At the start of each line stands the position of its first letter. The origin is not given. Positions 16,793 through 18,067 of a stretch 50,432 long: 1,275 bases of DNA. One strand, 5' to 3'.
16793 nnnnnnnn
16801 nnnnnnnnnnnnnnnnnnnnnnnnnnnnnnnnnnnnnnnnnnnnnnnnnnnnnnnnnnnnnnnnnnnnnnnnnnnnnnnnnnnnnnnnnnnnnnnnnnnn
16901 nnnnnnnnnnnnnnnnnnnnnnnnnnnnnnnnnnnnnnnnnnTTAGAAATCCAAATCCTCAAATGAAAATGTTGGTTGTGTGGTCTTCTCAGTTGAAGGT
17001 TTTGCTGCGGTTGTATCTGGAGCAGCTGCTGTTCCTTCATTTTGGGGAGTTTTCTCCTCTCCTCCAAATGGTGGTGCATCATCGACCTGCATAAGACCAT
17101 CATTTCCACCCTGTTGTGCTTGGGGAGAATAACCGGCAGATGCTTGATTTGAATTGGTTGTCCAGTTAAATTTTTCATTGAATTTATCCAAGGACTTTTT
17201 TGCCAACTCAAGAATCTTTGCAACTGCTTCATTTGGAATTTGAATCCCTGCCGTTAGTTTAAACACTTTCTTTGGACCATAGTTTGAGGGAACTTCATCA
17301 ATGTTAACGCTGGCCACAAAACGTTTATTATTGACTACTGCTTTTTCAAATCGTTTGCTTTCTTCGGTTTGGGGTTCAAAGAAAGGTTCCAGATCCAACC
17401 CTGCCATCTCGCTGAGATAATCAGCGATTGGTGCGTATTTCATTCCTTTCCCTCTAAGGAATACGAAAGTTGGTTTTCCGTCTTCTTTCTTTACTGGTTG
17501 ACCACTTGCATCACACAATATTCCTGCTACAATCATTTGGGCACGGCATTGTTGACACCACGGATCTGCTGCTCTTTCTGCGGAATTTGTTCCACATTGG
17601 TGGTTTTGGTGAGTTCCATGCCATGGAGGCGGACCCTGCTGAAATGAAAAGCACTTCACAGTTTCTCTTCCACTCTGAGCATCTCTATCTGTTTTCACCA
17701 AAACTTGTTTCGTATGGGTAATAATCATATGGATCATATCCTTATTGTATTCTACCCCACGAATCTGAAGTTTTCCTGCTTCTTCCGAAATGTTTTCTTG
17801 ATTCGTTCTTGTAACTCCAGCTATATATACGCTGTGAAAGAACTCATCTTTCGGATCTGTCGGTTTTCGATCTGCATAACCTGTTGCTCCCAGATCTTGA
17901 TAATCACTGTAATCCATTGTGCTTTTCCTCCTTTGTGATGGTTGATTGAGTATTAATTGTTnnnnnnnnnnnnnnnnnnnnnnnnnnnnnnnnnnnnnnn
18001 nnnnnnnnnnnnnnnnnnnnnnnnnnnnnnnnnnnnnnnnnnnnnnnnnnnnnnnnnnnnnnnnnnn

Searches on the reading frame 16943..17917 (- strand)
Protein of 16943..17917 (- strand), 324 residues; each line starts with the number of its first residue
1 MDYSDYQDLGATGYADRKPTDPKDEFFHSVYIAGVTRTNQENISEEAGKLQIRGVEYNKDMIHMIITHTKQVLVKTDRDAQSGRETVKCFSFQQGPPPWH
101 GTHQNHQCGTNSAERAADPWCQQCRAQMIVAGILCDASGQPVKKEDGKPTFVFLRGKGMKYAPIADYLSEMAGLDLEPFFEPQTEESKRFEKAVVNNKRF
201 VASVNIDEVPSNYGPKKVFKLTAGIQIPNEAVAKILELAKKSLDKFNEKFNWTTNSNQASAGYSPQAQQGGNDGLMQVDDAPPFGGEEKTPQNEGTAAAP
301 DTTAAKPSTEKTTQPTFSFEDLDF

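Call 11: search_protein_families(library=phrogs, proteins=[window:16943-17917:-], max_evalue=0.001)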
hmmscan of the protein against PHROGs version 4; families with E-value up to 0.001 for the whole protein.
window:16943-17917:- (324 aa): 0 families

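Call 22: search_protein_families(library=pfam, proteins=[window:16943-17917:-], max_evalue=0.01)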
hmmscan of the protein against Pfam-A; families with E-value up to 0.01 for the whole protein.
window:16943-17917:- (324 aa): 1 family
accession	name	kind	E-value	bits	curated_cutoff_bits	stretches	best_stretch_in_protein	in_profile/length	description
PF18912.6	DZR_2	-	0.0053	17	27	1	108-145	13-49/56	Double zinc ribbon domain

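Call 51: search_protein_families(library=ncbifam, proteins=[window:16943-17917:-], max_evalue=0.01)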
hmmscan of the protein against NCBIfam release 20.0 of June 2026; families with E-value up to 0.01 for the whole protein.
window:16943-17917:- (324 aa): 0 families
